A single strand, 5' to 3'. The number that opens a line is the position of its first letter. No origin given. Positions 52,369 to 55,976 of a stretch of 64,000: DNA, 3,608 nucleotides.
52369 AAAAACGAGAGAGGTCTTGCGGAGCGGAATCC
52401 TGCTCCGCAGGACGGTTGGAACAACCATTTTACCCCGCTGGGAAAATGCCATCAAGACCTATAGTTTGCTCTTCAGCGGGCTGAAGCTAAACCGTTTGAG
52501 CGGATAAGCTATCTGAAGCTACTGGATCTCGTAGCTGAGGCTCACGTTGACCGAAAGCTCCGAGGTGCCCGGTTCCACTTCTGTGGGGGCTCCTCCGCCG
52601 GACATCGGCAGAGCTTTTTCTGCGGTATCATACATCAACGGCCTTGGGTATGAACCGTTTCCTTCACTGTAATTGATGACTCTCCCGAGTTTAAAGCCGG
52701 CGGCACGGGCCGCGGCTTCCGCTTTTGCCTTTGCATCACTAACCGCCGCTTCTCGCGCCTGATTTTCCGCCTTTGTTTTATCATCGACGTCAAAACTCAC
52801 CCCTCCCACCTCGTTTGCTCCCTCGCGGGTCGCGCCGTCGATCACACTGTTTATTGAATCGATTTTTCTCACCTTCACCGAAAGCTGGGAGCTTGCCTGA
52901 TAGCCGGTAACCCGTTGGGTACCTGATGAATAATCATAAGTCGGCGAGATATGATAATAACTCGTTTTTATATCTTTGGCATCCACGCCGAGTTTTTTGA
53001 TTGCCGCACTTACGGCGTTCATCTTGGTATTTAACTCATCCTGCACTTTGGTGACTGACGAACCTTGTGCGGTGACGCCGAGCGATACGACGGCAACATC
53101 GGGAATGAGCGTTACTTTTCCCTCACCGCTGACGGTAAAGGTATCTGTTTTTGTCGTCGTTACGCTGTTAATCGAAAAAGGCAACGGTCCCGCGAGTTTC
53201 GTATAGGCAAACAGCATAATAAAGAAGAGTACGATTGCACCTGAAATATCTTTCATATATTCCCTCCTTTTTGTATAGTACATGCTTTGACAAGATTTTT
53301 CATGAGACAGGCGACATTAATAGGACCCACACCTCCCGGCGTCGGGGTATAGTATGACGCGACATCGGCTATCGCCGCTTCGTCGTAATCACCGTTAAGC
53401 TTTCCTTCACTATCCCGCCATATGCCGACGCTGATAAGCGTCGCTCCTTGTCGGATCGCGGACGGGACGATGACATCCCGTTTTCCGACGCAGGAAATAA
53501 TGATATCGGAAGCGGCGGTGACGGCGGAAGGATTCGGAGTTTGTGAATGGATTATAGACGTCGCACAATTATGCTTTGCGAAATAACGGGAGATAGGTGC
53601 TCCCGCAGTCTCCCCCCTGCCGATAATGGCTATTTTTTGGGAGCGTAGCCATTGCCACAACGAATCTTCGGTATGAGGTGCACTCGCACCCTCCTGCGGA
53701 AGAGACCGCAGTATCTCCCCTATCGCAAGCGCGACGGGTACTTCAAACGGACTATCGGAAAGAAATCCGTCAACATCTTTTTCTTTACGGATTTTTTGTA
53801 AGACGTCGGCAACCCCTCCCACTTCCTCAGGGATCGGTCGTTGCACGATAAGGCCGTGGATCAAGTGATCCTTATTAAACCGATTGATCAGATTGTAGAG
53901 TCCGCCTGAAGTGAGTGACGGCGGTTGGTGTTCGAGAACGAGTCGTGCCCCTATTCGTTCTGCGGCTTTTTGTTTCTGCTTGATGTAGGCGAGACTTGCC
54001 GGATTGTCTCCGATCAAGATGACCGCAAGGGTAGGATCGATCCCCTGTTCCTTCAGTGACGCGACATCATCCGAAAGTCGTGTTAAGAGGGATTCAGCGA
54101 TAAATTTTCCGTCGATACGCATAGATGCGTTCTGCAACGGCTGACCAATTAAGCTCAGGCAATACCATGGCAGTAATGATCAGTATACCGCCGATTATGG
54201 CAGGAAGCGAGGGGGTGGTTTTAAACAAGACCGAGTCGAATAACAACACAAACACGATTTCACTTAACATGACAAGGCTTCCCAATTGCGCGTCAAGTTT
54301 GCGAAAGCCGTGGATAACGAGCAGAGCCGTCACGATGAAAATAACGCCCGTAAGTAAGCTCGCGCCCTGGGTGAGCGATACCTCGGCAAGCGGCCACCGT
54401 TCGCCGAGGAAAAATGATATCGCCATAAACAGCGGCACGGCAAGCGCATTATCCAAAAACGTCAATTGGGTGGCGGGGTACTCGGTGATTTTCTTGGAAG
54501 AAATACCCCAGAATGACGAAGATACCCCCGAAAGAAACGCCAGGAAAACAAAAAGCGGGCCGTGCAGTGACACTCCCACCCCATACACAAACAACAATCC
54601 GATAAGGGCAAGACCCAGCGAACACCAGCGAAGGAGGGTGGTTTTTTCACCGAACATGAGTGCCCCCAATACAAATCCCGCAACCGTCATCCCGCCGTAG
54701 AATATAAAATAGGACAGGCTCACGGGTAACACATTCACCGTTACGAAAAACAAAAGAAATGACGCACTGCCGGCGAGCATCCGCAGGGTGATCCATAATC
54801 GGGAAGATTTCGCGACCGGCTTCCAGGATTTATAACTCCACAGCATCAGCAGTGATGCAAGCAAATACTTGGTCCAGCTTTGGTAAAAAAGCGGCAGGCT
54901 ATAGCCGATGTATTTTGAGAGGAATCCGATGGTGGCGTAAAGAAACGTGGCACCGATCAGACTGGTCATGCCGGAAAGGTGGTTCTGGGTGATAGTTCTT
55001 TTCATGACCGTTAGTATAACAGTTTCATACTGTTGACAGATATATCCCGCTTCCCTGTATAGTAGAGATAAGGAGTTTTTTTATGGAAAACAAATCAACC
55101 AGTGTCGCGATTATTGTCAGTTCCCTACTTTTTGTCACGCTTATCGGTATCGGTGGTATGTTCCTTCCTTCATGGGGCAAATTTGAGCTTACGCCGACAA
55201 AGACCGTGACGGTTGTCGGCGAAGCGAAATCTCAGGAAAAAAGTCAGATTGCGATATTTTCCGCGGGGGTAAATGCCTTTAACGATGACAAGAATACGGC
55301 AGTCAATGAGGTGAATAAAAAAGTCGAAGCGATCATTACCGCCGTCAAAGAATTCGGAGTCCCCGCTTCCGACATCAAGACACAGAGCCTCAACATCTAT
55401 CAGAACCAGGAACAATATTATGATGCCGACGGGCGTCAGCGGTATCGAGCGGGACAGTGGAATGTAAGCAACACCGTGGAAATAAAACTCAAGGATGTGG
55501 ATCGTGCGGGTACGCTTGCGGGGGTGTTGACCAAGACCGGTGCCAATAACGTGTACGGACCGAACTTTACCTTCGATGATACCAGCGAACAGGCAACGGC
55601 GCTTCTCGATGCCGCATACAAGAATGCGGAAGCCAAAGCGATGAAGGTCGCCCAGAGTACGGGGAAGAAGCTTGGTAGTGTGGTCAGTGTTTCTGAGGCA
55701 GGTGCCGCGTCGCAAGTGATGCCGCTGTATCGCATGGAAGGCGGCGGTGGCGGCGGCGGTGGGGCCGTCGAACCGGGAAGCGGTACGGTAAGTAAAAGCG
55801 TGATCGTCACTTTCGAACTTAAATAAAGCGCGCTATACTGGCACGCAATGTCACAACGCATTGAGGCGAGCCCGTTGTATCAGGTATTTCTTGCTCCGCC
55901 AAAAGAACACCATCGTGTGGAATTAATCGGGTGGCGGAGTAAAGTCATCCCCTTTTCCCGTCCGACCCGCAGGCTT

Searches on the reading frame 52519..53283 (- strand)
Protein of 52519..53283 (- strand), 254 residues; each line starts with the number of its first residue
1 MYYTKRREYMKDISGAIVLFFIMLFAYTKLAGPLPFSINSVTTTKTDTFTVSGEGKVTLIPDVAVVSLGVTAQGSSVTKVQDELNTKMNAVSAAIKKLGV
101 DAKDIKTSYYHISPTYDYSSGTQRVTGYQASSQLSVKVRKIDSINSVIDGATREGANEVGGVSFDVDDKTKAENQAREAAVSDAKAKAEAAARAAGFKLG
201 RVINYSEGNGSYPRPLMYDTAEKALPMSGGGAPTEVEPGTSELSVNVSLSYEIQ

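Call 82: search_protein_families(library=pfam, proteins=[window:52519-53283:-], max_evalue=0.001)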
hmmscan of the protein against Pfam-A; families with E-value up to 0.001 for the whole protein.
window:52519-53283:- (254 aa): 1 family
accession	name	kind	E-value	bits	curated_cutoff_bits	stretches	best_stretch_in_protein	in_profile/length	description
PF04402.19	SIMPL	-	2.1e-58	198.4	25.2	1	50-251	2-205/205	Protein of unknown function (DUF541)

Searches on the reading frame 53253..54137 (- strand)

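Call 60: search_protein_families(library=pfam, proteins=[window:53253-54137:-], max_evalue=0.001)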
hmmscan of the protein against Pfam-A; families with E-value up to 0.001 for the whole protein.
window:53253-54137:- (294 aa): 2 families
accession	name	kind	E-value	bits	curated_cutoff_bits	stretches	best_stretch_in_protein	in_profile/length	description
PF02882.25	THF_DHG_CYH_C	-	2.6e-33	115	27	1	165-287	35-157/160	Tetrahydrofolate dehydrogenase/cyclohydrolase, NAD(P)-binding domain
PF00763.28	THF_DHG_CYH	-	4.8e-28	98.2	32.8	1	8-123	1-115/115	Tetrahydrofolate dehydrogenase/cyclohydrolase, catalytic domain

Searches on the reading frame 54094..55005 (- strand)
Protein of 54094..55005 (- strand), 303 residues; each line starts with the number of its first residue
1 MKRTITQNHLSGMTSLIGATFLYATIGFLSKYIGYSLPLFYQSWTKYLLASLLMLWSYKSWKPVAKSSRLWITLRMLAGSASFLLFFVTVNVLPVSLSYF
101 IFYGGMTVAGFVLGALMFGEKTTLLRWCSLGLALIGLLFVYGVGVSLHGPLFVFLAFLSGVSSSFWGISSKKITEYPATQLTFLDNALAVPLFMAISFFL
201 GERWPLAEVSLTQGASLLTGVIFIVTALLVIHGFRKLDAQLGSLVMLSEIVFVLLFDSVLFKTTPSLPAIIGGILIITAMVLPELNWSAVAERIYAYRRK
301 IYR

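Call 60: search_protein_families(library=pfam, proteins=[window:54094-55005:-], max_evalue=0.001)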
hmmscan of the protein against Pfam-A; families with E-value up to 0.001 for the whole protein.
window:54094-55005:- (303 aa): 2 families
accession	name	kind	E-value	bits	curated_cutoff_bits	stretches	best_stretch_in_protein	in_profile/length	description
PF00892.27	EamA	-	8.7e-17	62.1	28.2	2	153-282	4-132/135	EamA-like transporter family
PF00893.25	Multi_Drug_Res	-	2.1e-05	25.4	23.7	1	47-132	6-92/93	Small Multidrug Resistance protein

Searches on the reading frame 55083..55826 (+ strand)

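Call 82: search_protein_families(library=pfam, proteins=[window:55083-55826:+], max_evalue=0.001)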
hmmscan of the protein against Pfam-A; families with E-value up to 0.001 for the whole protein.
window:55083-55826:+ (247 aa): 1 family
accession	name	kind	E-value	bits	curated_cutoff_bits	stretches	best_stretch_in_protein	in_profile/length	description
PF04402.19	SIMPL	-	5.4e-38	131.7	25.2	1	42-244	1-205/205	Protein of unknown function (DUF541)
